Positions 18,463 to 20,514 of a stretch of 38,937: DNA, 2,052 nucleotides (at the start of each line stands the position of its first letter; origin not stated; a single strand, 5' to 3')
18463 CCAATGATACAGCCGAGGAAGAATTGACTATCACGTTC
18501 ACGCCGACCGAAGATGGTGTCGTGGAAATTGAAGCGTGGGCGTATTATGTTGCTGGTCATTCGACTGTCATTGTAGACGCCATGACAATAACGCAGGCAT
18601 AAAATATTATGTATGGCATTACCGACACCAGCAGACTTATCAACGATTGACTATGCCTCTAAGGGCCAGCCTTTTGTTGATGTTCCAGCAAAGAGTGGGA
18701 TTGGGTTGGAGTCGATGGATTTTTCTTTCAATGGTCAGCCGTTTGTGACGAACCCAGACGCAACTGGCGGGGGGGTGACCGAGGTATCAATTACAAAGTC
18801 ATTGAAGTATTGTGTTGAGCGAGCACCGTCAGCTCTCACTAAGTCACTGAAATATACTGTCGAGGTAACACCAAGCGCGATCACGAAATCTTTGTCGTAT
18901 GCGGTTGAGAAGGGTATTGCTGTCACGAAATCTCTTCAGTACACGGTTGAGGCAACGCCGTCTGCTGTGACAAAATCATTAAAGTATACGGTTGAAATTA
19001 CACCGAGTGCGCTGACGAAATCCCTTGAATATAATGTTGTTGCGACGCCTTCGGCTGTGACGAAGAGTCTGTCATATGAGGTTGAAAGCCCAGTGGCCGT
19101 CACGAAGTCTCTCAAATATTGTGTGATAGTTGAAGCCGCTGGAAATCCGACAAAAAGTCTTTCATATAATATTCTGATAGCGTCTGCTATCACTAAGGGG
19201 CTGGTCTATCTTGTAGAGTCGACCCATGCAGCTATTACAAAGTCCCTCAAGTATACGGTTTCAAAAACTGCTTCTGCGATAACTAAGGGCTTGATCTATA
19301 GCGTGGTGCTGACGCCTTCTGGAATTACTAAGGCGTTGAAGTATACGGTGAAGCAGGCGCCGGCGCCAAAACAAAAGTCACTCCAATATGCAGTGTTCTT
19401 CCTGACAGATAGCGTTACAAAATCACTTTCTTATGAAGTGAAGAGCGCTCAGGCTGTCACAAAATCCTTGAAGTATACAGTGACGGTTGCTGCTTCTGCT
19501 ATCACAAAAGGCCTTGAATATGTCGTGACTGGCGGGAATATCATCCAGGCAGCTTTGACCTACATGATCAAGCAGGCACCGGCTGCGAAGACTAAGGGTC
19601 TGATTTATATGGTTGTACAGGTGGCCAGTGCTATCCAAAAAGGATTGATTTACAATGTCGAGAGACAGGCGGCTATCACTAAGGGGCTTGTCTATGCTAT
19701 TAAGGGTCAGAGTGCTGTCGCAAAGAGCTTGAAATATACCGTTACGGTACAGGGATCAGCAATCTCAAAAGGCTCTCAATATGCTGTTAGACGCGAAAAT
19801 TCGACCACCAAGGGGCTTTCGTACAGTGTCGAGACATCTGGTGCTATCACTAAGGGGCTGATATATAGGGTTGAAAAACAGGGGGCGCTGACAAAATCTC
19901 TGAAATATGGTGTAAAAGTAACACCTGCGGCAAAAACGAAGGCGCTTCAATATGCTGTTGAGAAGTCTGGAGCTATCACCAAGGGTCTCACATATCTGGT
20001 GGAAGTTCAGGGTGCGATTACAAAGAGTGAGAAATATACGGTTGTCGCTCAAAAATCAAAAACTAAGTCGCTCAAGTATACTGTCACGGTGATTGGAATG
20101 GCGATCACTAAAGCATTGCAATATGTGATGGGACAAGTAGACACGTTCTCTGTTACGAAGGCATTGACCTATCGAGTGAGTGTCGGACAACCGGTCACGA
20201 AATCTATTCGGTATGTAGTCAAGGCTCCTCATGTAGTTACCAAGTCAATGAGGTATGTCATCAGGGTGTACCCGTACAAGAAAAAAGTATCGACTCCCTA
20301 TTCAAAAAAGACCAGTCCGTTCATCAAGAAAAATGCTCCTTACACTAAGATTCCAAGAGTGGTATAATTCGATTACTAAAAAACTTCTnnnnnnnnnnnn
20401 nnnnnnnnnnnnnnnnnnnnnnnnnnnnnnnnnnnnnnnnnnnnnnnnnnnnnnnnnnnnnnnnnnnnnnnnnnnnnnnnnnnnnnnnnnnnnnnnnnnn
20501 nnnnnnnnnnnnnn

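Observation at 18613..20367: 584-aa protein built from about 34 tandem 13-16-residue repeats, a possible beta-spiral-like fibre encoded in the head module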

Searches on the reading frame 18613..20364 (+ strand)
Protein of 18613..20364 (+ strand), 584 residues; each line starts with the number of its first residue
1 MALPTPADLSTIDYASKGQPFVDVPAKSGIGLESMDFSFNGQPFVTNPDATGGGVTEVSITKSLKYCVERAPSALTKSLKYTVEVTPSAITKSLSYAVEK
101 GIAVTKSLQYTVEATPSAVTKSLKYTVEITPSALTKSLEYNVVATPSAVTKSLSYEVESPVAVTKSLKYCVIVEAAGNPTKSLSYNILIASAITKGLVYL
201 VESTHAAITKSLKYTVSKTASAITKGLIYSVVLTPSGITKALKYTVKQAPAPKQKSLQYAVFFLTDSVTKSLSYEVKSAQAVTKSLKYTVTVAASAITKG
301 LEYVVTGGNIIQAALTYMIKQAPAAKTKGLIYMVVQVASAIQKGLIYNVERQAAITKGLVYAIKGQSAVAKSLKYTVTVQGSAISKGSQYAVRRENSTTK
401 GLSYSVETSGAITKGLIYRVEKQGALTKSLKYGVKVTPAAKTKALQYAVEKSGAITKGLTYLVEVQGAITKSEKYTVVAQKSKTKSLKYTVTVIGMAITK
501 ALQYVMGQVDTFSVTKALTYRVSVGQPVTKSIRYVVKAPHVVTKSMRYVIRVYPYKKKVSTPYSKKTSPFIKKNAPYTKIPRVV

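Call 5: search_protein_families(library=pfam, proteins=[window:18613-20364:+], max_evalue=0.01)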
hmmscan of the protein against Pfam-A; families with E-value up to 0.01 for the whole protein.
window:18613-20364:+ (584 aa): 0 families

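Call 6: search_protein_families(library=phrogs, proteins=[window:18613-20364:+], max_evalue=0.01)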
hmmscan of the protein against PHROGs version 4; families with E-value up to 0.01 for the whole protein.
window:18613-20364:+ (584 aa): 0 families

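Call 7: find_homologous_proteins(query=window:18613-20364:+, max_evalue=0.001)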
Query window:18613-20364:+ (584 aa): 132 proteins with E <= 0.001 among 8000 candidates; the best 120 are listed.
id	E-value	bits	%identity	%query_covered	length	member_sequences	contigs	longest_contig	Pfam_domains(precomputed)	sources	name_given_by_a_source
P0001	4.3e-124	434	47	91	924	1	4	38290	-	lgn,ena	-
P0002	1.1e-93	333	35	89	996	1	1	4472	-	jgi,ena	-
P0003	3.1e-81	292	40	90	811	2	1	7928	-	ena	-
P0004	1.7e-77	280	45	65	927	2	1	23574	-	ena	-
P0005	2.8e-75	273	42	72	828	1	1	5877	-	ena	-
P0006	8.6e-75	271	43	75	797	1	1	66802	-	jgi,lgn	jgi:hypothetical protein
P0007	2.3e-73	266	44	70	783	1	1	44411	-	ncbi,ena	-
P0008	2.2e-72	263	46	53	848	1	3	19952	-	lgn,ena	-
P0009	4.4e-72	262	40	78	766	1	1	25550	-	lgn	-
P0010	8.2e-72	261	42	54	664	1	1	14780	-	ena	-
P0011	3.5e-71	259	48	63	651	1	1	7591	-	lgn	-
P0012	3.9e-71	259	42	70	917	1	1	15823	PF24517.3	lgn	-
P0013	1.2e-69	254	49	63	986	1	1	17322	-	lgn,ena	-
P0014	6.9e-67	245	46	53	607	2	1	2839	-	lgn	-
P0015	1.7e-65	240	37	78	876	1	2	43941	-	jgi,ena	-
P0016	1.6e-64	237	38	72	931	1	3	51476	PF02018.24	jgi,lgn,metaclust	jgi:hypothetical protein|metaclust:\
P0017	6.0e-63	232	39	65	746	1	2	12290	PF13385.14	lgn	-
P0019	3.0e-61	226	47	40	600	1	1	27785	PF07639.17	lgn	-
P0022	1.8e-60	224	46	63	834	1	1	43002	-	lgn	-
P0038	1.2e-53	201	38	60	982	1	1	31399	PF00041.28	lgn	-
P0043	2.1e-50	191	41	52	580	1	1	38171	PF06848.18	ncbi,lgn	ncbi:MAG: DNRLRE domain-containing protein [Minisyncoccia bacterium]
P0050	3.9e-48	183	41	46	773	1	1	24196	PF00629.31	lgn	-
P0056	6.3e-46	176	32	90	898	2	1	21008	PF13385.14,PF10102.15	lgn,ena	-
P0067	1.2e-38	152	42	47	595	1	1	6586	PF07639.17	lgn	-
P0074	4.5e-34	137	40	45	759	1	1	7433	PF00704.35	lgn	-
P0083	1.2e-29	122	32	66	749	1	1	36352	PF27237.1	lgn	-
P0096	5.9e-23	100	48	26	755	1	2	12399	PF21722.5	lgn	-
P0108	9.8e-18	83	47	27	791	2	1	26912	PF01270.24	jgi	jgi:hypothetical protein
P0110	1.1e-16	79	52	19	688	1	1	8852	PF01510.31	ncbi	-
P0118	6.4e-13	67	35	24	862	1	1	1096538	PF01510.31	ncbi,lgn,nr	ncbi:MAG: peptidoglycan recognition family protein [Candidatus Daviesbacteria bacterium]|nr:peptidog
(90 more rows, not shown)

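Call 8: search_solved_structures(query=window:18613-20364:+, max_evalue=10, show_alignments=2)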
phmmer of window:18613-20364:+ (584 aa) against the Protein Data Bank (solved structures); distinct sequences matched with E-value up to 10: 0.

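Call 9: search_dna_similar(query=window:18613-20364:+, collection=phages, mode=protein, max_evalue=0.001)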
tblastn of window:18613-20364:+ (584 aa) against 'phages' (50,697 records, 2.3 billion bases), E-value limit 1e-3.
Records with a match: 1; places in all: 1; records where one place covers at least 80% of the query: 0.
Best place of each record, by identity: <60% 1.
By first word of the organism name: Methanosarcina 1.
By host as written in the record: Methanosarcina sp. 1.
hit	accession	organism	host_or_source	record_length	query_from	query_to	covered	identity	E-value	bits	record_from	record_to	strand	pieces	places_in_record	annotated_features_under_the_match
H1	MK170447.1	Methanosarcina virus MetMV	Methanosarcina sp.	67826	1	45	8%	48.9%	9e-7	58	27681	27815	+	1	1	hypothetical protein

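Call 12: get_annotated_region(hit=H1, flank=6000)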
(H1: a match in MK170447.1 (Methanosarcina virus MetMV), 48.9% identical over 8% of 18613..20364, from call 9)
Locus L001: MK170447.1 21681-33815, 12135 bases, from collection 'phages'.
description: Methanosarcina virus MetMV, complete genome.
organism: Methanosarcina virus MetMV (NCBI taxid 2488574)
taxonomy: Viruses; Duplodnaviria; Heunggongvirae; Uroviricota; Caudoviricetes
host: Methanosarcina sp.; source: -; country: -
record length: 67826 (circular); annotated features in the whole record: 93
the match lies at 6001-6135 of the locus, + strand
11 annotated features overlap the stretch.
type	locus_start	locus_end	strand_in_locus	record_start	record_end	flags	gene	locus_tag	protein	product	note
CDS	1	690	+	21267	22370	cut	-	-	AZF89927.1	hypothetical protein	-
CDS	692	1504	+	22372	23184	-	-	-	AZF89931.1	hypothetical protein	-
CDS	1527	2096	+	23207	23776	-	-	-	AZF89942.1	hypothetical protein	-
CDS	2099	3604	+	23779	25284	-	-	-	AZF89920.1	hypothetical protein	-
CDS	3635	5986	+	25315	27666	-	-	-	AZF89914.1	hypothetical protein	-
CDS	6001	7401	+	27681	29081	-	-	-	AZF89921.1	hypothetical protein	-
CDS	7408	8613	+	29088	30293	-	-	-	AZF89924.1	hypothetical protein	-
CDS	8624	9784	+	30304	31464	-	-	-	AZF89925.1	hypothetical protein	-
CDS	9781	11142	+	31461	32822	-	-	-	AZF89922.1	hypothetical protein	-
CDS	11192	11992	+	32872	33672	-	-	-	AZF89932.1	hypothetical protein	-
CDS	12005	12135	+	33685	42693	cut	-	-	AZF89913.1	hypothetical protein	-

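Call 14: find_encoding_contigs(protein=P0001, flank=10000, max_places=2)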
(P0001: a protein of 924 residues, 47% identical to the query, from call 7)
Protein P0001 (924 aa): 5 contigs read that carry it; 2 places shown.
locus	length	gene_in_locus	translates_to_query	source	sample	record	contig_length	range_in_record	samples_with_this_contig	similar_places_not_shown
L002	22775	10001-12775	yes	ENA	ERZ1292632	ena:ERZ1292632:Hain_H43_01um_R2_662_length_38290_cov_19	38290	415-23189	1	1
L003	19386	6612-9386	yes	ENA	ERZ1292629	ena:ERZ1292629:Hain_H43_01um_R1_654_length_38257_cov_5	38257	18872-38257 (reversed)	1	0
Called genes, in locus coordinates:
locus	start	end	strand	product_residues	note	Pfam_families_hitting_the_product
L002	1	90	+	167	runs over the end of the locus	?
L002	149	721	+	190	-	-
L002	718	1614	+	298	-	PF00145:DNA_methylase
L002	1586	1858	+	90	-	-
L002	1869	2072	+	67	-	-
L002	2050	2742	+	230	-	-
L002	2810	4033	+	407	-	-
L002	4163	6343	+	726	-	PF04860:Phage_portal, PF04233:Phage_Mu_F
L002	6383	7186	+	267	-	PF04586:Peptidase_S78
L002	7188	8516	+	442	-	PF05065:Phage_capsid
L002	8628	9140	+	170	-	-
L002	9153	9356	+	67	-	-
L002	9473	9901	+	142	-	-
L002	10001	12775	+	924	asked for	-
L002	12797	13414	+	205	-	-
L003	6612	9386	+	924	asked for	-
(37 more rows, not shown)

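Call 15: find_encoding_contigs(protein=P0043, flank=10000, max_places=2)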
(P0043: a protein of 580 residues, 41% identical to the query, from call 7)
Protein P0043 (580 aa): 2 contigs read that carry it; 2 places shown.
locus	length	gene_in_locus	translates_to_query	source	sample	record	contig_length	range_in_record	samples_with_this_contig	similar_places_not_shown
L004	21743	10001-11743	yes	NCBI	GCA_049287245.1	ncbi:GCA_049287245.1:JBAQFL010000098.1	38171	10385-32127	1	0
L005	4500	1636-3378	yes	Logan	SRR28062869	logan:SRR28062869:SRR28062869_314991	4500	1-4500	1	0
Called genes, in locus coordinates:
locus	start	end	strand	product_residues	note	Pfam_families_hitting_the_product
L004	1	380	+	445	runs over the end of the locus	PF01555:N6_N4_Mtase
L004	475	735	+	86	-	-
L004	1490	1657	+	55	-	-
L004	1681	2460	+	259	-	-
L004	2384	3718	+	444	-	PF17289:Terminase_6C (faint)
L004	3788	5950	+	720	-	PF04860:Phage_portal, PF04233:Phage_Mu_F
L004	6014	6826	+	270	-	-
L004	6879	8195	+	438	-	PF05065:Phage_capsid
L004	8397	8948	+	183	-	-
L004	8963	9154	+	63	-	-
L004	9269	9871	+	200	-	-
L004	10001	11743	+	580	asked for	PF06848:Disaggr_repeat (weak)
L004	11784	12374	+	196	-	-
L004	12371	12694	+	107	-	-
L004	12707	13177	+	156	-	-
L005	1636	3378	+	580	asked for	PF06848:Disaggr_repeat (weak)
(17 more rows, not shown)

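Call 16: find_encoding_contigs(protein=P0118, flank=10000, max_places=2)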
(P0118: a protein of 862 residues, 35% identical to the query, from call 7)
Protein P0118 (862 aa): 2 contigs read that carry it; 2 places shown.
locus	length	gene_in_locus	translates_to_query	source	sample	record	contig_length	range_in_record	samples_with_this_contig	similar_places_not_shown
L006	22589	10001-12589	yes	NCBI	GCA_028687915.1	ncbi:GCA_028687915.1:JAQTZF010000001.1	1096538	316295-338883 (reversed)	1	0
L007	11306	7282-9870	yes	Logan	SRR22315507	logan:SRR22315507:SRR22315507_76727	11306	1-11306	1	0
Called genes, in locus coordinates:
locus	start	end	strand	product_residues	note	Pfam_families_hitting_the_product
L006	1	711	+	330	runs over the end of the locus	PF00565:SNase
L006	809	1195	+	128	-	-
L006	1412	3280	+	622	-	-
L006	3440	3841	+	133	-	-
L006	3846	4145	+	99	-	-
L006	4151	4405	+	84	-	-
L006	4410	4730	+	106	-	-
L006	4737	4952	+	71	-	-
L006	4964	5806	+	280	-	-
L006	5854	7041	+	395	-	PF17236:SU10_MCP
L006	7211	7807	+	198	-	PF02037:SAP (weak)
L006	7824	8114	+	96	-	-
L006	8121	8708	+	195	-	-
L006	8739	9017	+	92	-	PF13083:KH_KhpA-B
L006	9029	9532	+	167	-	-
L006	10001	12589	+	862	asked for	PF01510:Amidase_2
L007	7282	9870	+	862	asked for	PF01510:Amidase_2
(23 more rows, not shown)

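Call 20: search_protein_families(library=pfam, proteins=[window:18613-20364:+, P0019, P0067, P0001, P0006, P0003], max_evalue=10)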
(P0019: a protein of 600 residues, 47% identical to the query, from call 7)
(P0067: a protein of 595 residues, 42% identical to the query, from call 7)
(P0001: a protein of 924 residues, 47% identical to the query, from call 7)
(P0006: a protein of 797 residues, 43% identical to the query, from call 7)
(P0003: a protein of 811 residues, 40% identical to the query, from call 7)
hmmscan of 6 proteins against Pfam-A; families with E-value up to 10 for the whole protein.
window:18613-20364:+ (584 aa): 8 families
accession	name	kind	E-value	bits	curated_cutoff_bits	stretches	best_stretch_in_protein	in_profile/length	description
PF17999.7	PulA_N1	-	0.033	15.4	27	0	254-316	18-79/85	Pullulanase N1-terminal domain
PF17276.7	DUF5341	-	0.075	13.7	25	1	150-200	90-142/161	Family of unknown function (DUF5341)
PF16654.10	DAPDH_C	-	0.22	11.8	30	1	369-414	18-61/154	Diaminopimelic acid dehydrogenase C-terminal domain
PF14029.11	DUF4244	-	0.67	9.9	27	1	290-322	21-52/54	Protein of unknown function (DUF4244)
PF24218.1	DUF7437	-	0.77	9.9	27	1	496-537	21-62/66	Family of unknown function (DUF7437)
PF09259.16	Fve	-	4.9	7.8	25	0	58-112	41-95/111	Fungal immunomodulatory protein Fve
PF24087.1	DUF7372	-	6.9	7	27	0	530-553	10-34/53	Domain of unknown function (DUF7372)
PF00794.24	PI3K_rbd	-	7.8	7.2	22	0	118-159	12-53/106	PI3-kinase family, ras-binding domain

P0019 (600 aa): 4 families
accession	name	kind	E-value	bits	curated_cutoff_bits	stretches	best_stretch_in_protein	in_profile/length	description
PF07639.16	YTV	-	7.1e-06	26.4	21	3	73-96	11-36/43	YTV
PF11891.13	RETICULATA-like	-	0.43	10.8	25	1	355-422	98-166/177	Protein RETICULATA-related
PF23818.1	Phage_tail_terminator_7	-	0.44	10.6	27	1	388-423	96-131/161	Bacteriophage Tail Tube Terminator Protein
PF17963.7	Big_9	-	0.67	11.3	23.6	0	65-95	44-74/89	Bacterial Ig domain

P0067 (595 aa): 2 families
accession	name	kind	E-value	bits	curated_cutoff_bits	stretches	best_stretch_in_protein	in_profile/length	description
PF07639.16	YTV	-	2e-05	25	21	3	374-398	13-38/43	YTV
PF17965.7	MucBP_2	-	1.3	10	23.4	1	40-95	8-57/74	Mucin binding domain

P0001 (924 aa): 1 family
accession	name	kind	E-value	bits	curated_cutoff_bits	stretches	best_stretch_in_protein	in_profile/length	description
PF20213.3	DUF6573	-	0.024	15.1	27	1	548-641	18-114/138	Family of unknown function (DUF6573)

P0006 (797 aa): 4 families
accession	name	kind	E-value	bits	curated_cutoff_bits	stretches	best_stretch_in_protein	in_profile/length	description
PF17856.7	TIP49_C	-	0.26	11.9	24.5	0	562-583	19-40/66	TIP49 AAA-lid domain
PF10633.15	NPCBM_assoc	-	0.44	11.2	24.4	1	508-537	44-73/78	NPCBM-associated, NEW3 domain of alpha-galactosidase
PF15194.11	TMEM191C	-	1.2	9.8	32.7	0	468-513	72-114/121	TMEM191C family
PF23818.1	Phage_tail_terminator_7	-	9.3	6.3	27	0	644-689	92-137/161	Bacteriophage Tail Tube Terminator Protein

P0003 (811 aa): 5 families
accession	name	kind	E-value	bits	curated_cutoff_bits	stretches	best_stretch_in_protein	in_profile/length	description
PF21199.3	LAMININ_IV_B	-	0.095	12.6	27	0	439-504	97-159/210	Laminin IV type B domain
PF02657.20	SufE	-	0.23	11.7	27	1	390-408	55-73/121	Fe-S metabolism associated domain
PF00041.27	fn3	-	0.28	11.9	25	1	352-386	42-75/84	Fibronectin type III domain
PF13192.12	Thioredoxin_3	-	0.75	10.3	24.8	1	586-633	18-65/76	Thioredoxin domain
PF21657.2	L544_helical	-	4.5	7.7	27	1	669-757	19-106/144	Nucleotidyl transferase L544, helical domain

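Call 28: search_protein_families(library=phrogs, proteins=[L001:692-1501:+, L001:1527-2093:+, L001:2099-3601:+, L001:3635-5983:+, L001:6001-7398:+, L001:7408-8610:+, L001:8624-9781:+, L001:9781-11139:+, L001:11192-11989:+], max_evalue=0.01)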
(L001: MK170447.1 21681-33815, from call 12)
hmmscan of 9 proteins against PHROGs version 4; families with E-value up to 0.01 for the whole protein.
L001:692-1501:+ (270 aa): 1 family
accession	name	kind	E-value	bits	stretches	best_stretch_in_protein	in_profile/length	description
phrog_12671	-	other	2.1e-05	24.7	1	107-234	68-180/248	peptidase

L001:1527-2093:+ (189 aa): 1 family
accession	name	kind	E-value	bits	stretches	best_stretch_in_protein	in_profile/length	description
phrog_8123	-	unknown function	7.1e-23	82.3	1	45-187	45-191/192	-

L001:2099-3601:+ (501 aa): 1 family
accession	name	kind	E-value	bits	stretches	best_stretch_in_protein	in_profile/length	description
phrog_165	-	tail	0.0035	16.9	1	358-403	127-173/493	tail sheath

L001:3635-5983:+ (783 aa): 0 families

L001:6001-7398:+ (466 aa): 2 families
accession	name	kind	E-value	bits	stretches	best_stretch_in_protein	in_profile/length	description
phrog_26502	-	head and packaging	3.8e-19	69.6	1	266-428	403-567/620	virion structural protein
phrog_12240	-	unknown function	1.6e-14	55.2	1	109-376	15-282/387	-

L001:7408-8610:+ (401 aa): 0 families

L001:8624-9781:+ (386 aa): 0 families

L001:9781-11139:+ (453 aa): 0 families

L001:11192-11989:+ (266 aa): 0 families

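Call 30: predict_structure(alignment_id=A1)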
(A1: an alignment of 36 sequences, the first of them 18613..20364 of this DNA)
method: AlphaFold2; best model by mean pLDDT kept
length: 584 residues; sequences in the alignment: 36
mean_pLDDT: 43.3   pTM: 0.35
mean pLDDT of the five models: 43.3, 40.9, 36.6, 35.0, 32.3
residues with pLDDT >= 90: 0; 70-90: 0; 50-70: 128; < 50: 456
segments of 3 or more residues with pLDDT < 50: 1-250, 252-255, 257-265, 267-280, 282-284, 286-343, 347-352, 355-366, 391-393, 447-457, 462-467, 472-487, 492-495, 502-525, 536-553
pLDDT, mean of each block of 10 residues (from residue 1): 36 32 30 32 35 29 31 34 33 35 37 40 38 42 40 39 43 39 36 42 44 41 43 45 43 49 45 44 47 41 27 23 31 42 47 47 46 53 53 52 60 57 54 54 49 47 49 46 47 48 46 44 49 48 44 51 57 64 62
secondary structure, 60 per line:
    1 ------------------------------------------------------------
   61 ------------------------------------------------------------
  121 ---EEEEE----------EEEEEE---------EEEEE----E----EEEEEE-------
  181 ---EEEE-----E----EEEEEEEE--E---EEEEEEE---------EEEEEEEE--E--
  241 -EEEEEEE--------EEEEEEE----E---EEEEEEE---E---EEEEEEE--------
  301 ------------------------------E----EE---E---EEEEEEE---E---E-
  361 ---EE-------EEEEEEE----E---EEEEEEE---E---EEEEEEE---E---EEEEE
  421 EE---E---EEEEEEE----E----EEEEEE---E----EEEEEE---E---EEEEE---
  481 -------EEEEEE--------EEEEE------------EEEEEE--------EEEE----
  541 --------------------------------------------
elements in order: E124-128 E139-144 E154-158 E168-173 E184-187 E198-205 E212-218 E228-235 E242-248 E257-263 E272-278 E286-292 E345-351 E373-379 E388-394 E402-408 E416-422 E430-436 E446-451 E460-465 E473-477 E488-493 E502-506 E519-524 E533-536

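Call 52: find_encoding_contigs(protein=P0007, flank=8000, max_places=1)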
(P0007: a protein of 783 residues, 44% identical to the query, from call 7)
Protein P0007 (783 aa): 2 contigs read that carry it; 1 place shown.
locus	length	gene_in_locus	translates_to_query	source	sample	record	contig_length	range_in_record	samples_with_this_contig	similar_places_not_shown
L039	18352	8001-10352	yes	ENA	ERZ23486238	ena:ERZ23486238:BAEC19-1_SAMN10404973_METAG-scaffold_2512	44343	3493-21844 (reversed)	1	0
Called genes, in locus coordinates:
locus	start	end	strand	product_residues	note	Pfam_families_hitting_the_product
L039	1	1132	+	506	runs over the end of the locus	-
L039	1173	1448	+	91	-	-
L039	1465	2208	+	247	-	-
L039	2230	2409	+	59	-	-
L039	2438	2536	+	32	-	-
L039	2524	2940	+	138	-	-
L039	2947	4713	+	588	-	-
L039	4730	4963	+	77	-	-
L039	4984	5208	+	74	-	-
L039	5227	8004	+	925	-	-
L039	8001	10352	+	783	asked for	-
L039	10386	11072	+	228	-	-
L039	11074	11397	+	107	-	-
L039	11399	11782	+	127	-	PF04883:HK97-gp10_like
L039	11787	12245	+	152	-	-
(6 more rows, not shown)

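Call 53: find_encoding_contigs(protein=P0022, flank=8000, max_places=1)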
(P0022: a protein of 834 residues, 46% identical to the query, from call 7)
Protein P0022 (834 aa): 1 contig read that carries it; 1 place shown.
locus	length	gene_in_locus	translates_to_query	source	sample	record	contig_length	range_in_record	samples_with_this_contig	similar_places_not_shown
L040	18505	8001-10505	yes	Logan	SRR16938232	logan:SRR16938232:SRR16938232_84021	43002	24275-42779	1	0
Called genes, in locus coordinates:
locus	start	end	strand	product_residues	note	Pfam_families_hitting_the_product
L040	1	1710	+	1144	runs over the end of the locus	-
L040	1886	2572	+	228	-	-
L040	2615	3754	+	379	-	PF17236:SU10_MCP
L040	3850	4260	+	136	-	-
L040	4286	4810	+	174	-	-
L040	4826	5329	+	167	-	-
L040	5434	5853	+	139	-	-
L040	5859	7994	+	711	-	-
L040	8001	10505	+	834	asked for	-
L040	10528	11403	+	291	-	-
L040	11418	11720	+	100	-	-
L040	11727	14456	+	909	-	-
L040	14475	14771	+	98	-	-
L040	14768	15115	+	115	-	-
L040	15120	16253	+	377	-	PF01471:PG_binding_1 (weak)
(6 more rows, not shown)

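Call 54: find_encoding_contigs(protein=P0016, flank=8000, max_places=1)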
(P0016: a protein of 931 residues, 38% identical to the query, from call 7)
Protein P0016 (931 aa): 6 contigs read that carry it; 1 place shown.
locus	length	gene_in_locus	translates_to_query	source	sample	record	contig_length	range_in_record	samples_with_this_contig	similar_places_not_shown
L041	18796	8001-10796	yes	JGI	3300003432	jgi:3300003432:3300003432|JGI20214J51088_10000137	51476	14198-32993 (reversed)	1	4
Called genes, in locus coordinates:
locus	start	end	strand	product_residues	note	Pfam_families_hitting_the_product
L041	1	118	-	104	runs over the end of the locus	PF13384:HTH_23 (faint)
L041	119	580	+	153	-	-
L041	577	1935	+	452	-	PF03237:Terminase_6N, PF03354:TerL_ATPase (weak), PF17289:Terminase_6C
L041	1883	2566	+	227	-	-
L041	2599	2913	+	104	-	PF13597:NRDD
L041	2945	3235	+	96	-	-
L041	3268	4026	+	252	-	-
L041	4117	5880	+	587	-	PF04860:Phage_portal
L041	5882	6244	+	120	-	-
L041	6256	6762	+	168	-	-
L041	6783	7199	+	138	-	-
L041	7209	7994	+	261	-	-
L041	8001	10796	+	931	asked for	PF02018:CBM_4_9 (weak)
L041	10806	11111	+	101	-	-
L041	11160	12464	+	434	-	-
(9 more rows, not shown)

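Call 56: find_related_loci(query=window:18613-20364:+, collection=genome_contigs, flank=8000)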
Query window:18613-20364:+ (584 aa) in genome_contigs; peptide patterns used: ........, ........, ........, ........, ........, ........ (x = any residue, [..] = any of these).
39 stretches matched a pattern, but none encodes a relative of the query by tblastn (E <= 1e-3).
